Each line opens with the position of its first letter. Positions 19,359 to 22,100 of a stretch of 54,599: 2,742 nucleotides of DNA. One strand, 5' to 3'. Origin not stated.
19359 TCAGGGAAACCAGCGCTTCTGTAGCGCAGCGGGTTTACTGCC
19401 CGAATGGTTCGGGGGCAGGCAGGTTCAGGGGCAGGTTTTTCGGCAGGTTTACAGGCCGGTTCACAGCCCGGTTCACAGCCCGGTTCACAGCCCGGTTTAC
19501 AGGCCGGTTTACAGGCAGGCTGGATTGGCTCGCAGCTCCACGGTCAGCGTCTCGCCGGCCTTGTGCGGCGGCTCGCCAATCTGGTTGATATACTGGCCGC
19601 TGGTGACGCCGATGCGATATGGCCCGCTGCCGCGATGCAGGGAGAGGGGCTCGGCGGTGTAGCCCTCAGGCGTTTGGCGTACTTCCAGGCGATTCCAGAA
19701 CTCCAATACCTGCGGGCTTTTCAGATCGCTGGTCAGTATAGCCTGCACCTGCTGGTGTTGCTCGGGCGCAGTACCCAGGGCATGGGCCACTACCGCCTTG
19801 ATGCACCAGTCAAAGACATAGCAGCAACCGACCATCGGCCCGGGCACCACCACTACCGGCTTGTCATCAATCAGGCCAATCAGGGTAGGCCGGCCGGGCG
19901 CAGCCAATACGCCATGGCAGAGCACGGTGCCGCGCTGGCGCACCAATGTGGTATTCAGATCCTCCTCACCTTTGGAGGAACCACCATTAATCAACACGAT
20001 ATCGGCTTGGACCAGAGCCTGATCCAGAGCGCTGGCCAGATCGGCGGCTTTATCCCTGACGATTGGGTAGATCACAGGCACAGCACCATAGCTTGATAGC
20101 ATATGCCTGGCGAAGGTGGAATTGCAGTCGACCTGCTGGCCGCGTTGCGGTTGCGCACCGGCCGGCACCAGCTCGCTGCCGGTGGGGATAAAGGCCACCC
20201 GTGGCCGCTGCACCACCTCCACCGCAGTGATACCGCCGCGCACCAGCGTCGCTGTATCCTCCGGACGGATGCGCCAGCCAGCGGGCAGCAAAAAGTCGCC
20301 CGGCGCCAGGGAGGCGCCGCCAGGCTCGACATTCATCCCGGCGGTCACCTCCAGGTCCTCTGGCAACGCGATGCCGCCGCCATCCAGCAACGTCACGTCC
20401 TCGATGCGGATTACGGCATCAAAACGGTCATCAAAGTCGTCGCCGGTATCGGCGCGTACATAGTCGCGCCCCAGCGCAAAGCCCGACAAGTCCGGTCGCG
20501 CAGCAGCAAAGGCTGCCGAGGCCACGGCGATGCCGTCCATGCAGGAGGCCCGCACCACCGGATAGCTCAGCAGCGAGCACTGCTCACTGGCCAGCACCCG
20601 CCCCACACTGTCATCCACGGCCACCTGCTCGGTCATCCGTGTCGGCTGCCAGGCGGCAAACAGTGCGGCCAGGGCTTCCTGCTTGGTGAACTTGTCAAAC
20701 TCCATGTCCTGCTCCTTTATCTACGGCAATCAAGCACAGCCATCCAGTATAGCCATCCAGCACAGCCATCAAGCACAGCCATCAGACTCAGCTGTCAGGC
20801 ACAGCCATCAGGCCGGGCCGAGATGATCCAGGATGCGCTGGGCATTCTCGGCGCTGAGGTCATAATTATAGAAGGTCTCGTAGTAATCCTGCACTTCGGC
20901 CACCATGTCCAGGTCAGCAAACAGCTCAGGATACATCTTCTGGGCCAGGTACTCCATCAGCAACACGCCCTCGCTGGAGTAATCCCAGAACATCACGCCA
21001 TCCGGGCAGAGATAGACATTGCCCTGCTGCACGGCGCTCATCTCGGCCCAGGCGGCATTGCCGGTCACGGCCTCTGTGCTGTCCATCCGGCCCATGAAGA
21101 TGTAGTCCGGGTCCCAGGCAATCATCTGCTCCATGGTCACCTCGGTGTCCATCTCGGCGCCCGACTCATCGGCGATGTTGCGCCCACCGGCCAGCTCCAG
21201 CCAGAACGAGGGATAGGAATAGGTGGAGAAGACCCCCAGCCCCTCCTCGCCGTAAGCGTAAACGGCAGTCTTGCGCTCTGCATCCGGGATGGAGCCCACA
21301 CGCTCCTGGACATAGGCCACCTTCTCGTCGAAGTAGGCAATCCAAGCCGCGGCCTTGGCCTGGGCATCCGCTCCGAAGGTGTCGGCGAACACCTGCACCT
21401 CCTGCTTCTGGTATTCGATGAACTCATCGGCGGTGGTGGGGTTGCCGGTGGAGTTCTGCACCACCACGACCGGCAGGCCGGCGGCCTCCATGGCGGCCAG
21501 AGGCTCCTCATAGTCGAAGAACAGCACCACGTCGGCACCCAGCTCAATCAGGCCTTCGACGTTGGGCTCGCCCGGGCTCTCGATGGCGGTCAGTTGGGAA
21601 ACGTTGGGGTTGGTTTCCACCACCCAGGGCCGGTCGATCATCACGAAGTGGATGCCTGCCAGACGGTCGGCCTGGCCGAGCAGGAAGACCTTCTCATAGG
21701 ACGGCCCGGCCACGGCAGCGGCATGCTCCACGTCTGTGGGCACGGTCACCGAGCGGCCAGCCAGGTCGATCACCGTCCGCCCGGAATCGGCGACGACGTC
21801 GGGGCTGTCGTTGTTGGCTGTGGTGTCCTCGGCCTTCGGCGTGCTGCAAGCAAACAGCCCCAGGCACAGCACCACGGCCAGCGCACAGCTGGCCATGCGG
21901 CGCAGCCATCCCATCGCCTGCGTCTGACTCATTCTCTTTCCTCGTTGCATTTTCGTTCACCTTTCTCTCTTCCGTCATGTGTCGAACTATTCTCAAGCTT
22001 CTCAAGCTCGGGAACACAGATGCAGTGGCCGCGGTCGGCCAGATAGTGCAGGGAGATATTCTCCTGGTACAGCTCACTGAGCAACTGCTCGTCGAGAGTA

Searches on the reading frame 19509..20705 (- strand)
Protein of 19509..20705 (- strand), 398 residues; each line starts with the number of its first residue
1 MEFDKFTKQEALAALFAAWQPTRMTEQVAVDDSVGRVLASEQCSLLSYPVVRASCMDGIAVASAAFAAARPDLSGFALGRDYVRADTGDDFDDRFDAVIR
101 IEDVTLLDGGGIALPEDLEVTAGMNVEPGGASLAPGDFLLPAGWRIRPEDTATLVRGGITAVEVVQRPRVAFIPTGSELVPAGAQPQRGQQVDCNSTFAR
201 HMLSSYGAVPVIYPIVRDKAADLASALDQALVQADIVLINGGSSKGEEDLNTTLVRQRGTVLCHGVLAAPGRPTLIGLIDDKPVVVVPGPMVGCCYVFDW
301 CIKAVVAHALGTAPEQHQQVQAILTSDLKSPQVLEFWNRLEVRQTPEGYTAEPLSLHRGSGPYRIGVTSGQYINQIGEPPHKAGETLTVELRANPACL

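Call 88: search_protein_families(library=pfam, proteins=[window:19509-20705:-], max_evalue=0.00001)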
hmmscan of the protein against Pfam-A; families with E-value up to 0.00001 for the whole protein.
window:19509-20705:- (398 aa): 2 families
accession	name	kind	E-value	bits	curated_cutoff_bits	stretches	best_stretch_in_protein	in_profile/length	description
PF03453.22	MoeA_N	-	2.9e-21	76.2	30.8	1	9-155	4-157/160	MoeA N-terminal region (domain I and II)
PF00994.29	MoCF_biosynth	-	7.8e-16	58.5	26.6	1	172-306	2-142/144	Probable molybdopterin binding domain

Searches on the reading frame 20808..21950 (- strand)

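Call 88: search_protein_families(library=pfam, proteins=[window:20808-21950:-], max_evalue=0.00001)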
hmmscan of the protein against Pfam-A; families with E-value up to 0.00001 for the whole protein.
window:20808-21950:- (380 aa): 1 family
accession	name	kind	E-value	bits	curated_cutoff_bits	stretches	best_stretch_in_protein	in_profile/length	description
PF01497.23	Peripla_BP_2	-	2.4e-23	83.2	27.5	1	82-317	6-233/235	Periplasmic binding protein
